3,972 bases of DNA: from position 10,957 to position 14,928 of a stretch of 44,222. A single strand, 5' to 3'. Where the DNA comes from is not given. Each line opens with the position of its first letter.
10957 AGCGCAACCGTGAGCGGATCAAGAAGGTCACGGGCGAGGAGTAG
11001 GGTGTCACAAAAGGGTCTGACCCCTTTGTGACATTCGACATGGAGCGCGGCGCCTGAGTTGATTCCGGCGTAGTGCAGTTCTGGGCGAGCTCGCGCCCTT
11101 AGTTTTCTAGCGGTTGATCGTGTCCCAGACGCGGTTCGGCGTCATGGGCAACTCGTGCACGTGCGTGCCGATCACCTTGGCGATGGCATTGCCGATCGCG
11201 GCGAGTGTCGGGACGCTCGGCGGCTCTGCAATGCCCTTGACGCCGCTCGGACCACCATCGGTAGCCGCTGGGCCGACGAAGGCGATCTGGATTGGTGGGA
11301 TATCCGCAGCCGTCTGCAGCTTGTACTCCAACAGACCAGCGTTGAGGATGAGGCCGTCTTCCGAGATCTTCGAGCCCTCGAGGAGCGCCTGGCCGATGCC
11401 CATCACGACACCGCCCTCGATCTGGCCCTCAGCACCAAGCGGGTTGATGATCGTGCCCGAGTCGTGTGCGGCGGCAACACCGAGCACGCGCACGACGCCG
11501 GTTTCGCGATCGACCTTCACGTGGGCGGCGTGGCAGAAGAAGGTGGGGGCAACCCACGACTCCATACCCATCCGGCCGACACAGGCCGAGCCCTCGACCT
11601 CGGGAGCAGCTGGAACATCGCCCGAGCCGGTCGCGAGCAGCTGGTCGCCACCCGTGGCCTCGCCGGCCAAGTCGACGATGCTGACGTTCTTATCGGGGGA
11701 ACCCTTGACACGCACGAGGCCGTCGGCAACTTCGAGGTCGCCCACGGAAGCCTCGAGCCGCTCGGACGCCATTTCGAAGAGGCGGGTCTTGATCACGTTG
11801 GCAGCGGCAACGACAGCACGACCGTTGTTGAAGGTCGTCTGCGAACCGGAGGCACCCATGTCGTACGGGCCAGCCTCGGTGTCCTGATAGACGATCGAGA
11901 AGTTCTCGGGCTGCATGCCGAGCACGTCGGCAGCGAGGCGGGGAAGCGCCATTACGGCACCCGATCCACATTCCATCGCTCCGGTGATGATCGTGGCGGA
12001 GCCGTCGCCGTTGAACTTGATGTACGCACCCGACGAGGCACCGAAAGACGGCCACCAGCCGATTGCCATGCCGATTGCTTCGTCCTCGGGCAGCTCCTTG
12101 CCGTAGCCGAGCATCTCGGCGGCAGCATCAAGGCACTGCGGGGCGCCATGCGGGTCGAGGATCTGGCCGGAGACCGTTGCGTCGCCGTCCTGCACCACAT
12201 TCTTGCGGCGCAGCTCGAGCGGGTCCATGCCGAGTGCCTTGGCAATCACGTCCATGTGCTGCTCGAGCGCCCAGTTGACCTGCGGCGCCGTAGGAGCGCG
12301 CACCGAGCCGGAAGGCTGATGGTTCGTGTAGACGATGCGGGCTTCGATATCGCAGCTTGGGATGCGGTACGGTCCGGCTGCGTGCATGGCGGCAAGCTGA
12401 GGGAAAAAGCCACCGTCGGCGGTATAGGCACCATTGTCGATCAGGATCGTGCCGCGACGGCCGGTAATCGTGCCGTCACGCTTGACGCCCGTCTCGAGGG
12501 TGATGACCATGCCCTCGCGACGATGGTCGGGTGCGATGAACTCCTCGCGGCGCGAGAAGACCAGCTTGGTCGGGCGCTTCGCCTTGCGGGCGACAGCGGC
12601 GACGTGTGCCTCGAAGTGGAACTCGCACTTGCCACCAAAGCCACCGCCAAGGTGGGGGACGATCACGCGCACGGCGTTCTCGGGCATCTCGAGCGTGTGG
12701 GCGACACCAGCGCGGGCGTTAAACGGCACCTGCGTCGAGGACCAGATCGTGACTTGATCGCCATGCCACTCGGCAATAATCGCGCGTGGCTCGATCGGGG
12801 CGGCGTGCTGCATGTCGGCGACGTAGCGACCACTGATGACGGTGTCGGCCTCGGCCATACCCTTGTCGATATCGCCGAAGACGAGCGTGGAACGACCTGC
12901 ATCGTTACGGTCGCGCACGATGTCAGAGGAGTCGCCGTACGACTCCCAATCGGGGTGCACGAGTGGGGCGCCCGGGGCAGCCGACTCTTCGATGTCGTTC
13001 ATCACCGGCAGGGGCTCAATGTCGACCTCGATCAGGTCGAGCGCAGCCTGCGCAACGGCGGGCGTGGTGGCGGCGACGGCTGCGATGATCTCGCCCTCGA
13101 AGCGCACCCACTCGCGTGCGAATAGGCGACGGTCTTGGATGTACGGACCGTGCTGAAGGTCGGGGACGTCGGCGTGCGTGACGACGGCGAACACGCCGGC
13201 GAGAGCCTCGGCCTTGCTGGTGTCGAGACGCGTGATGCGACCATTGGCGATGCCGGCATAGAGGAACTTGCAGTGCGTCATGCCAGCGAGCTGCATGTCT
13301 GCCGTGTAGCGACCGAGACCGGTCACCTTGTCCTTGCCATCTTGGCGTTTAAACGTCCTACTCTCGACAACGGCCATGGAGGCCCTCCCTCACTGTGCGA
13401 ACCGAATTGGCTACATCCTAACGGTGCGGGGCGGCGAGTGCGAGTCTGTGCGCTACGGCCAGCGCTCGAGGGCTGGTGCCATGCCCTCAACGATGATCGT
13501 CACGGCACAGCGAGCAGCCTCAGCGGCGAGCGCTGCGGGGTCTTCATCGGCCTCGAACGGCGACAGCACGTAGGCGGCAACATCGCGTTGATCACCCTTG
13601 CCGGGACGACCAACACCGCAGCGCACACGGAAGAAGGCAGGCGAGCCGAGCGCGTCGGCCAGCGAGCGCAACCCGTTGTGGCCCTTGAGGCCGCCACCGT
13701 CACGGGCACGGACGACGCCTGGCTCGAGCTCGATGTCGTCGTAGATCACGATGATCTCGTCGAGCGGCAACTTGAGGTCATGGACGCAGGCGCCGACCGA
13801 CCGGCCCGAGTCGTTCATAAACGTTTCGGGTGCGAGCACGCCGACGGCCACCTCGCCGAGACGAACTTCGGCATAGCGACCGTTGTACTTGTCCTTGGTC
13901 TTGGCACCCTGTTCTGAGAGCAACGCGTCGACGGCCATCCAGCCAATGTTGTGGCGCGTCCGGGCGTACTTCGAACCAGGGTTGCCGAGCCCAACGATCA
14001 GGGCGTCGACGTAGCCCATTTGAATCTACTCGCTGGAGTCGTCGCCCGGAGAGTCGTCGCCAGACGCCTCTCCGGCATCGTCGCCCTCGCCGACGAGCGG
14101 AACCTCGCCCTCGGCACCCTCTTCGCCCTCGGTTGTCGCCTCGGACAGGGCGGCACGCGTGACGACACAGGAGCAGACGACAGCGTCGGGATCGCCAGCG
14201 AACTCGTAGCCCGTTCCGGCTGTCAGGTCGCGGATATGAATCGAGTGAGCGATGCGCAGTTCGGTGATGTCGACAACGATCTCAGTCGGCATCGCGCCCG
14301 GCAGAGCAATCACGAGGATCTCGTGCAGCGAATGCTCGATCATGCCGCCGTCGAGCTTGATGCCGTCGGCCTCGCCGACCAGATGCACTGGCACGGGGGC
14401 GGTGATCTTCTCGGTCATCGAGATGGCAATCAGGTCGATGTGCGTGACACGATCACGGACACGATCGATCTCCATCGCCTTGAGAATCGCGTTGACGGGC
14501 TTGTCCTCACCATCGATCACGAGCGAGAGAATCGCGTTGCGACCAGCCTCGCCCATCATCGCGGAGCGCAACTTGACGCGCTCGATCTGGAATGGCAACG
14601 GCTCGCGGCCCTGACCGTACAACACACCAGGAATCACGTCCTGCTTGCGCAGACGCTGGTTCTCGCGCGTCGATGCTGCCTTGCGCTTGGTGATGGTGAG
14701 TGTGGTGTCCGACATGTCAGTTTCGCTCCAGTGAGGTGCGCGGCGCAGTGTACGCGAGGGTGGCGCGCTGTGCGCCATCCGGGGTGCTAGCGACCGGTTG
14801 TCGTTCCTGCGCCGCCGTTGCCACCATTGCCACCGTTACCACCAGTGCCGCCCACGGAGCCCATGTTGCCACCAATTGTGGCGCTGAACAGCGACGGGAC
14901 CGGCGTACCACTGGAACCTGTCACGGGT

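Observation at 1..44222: Entire 44.2-kb window is a spacer-less perfect palindrome (2 x 22,111 nt) duplicating 19 genes, including essential ones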

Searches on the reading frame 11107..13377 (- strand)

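Call 5: search_protein_families(library=ncbifam, proteins=[window:11107-13377:-])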
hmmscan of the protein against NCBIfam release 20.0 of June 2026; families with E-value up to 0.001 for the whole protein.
window:11107-13377:- (756 aa): 13 families
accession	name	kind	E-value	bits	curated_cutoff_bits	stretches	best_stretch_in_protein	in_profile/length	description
TIGR03194.1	4hydrxCoA_A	equivalog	2.1e-150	502.6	994.55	1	12-753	4-745/746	4-hydroxybenzoyl-CoA reductase subunit alpha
NF043082.1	XdhA_XDHase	equivalog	4.1e-139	465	780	1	8-753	4-751/758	xanthine dehydrogenase subunit XdhA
NF007426.0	PRK09970.1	equivalog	1.3e-130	436.8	916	1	7-754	8-755/761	xanthine dehydrogenase molybdenum-binding subunit XdhA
TIGR03196.1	pucD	equivalog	2e-115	386.9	783.65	2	7-420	5-404/763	xanthine dehydrogenase subunit D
NF041018.1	glyceraldDH_alpha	equivalog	1.3e-112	377.6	790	1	7-750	5-740/741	glyceraldehyde dehydrogenase subunit alpha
TIGR03311.1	Se_dep_XDH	equivalog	1.7e-97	327.5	830.45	2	8-544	165-689/848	selenium-dependent xanthine dehydrogenase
NF040766.1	CODH_aero_grp5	exception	6.4e-95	318.9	950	1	9-752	9-783/785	aerobic carbon-monoxide dehydrogenase large subunit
TIGR02416.1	CO_dehy_Mo_lg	equivalog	1.4e-86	291.3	991.15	2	18-399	6-399/770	aerobic carbon-monoxide dehydrogenase large subunit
NF041671.1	peri_hyde_PaoC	equivalog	8.4e-83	279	1180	1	6-753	19-730/735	aldehyde oxidoreductase molybdenum-binding subunit PaoC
NF045668.1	pterin_aldehy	equivalog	1.4e-75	255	1100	2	9-528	179-713/905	molybdopterin-dependent aldehyde oxidoreductase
TIGR03313.1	Se_sel_red_Mo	hypoth_equivalog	2.3e-75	253.9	1101.9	2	167-755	361-950/951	molybdopterin-dependent oxidoreductase Mo/Fe-S-binding subunit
TIGR02965.1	xanthine_xdhB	equivalog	1.3e-71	241.9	849.5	2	10-402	6-383/758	xanthine dehydrogenase molybdopterin binding subunit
TIGR02969.1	mam_aldehyde_ox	subfamily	1.8e-23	82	1912.3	2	15-534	586-1103/1330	aldehyde oxidase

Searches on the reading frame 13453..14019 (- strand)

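Call 5: search_protein_families(library=ncbifam, proteins=[window:13453-14019:-])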
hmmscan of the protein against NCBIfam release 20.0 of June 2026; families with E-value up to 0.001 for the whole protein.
window:13453-14019:- (188 aa): 1 family
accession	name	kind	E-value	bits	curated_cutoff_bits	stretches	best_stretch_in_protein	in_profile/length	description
TIGR00447.2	pth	equivalog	1e-53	181.7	100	1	7-163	2-158/172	aminoacyl-tRNA hydrolase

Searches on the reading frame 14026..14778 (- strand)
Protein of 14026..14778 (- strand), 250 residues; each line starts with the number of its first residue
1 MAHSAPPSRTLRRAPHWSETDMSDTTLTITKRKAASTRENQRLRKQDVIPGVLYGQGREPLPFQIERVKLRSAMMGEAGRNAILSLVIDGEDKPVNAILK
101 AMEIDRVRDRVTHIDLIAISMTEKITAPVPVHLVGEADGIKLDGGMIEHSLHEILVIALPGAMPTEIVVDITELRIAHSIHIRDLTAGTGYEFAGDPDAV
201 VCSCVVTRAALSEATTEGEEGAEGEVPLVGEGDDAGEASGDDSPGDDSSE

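Call 5: search_protein_families(library=ncbifam, proteins=[window:14026-14778:-])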
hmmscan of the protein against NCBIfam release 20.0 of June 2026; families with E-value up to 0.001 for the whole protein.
window:14026-14778:- (250 aa): 17 families
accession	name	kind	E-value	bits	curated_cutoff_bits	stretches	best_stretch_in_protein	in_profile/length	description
NF004133.0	PRK05618.2-4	equivalog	3.5e-47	160.7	197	1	25-228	3-200/210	50S ribosomal protein L25/general stress protein Ctc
NF004139.0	PRK05618.4-2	equivalog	3e-42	144.3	195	1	24-219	2-199/202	50S ribosomal protein L25/general stress protein Ctc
NF004137.0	PRK05618.3-3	equivalog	1.4e-41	142.7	270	1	22-218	1-195/241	50S ribosomal protein L25/general stress protein Ctc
NF004136.0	PRK05618.3-2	equivalog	1.8e-36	125.5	212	1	23-220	2-196/202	50S ribosomal protein L25/general stress protein Ctc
NF004141.0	PRK05618.4-4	equivalog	1.9e-36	125.4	309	1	27-223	6-198/201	50S ribosomal protein L25/general stress protein Ctc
NF004130.0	PRK05618.1-5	equivalog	1.2e-35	123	199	1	24-220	3-202/212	50S ribosomal protein L25/general stress protein Ctc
NF004128.0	PRK05618.1-2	equivalog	1.8e-33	116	174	1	25-223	5-203/210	50S ribosomal protein L25/general stress protein Ctc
NF004132.0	PRK05618.2-2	equivalog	1.8e-33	115.9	225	1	22-218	1-191/193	50S ribosomal protein L25/general stress protein Ctc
TIGR00731.1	bL25_bact_ctc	equivalog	2.5e-33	115.2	73.1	1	27-203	1-173/176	50S ribosomal protein L25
NF004134.0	PRK05618.2-5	equivalog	1.4e-32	112.9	316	1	32-228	9-203/217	50S ribosomal protein L25/general stress protein Ctc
NF004135.0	PRK05618.3-1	equivalog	9e-32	110.2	222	1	24-205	4-185/190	50S ribosomal protein L25/general stress protein Ctc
NF004131.0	PRK05618.2-1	equivalog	9.9e-31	106.9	189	1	24-224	5-198/207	50S ribosomal protein L25/general stress protein Ctc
NF004140.0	PRK05618.4-3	equivalog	6.9e-30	104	270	1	27-222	6-195/197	50S ribosomal protein L25/general stress protein Ctc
NF004129.0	PRK05618.1-4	equivalog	2.8e-23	82.4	164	1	29-205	4-175/178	50S ribosomal protein L25/general stress protein Ctc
NF004138.0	PRK05618.4-1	equivalog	3.9e-14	52.9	360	1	29-202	11-183/203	50S ribosomal protein L25/general stress protein Ctc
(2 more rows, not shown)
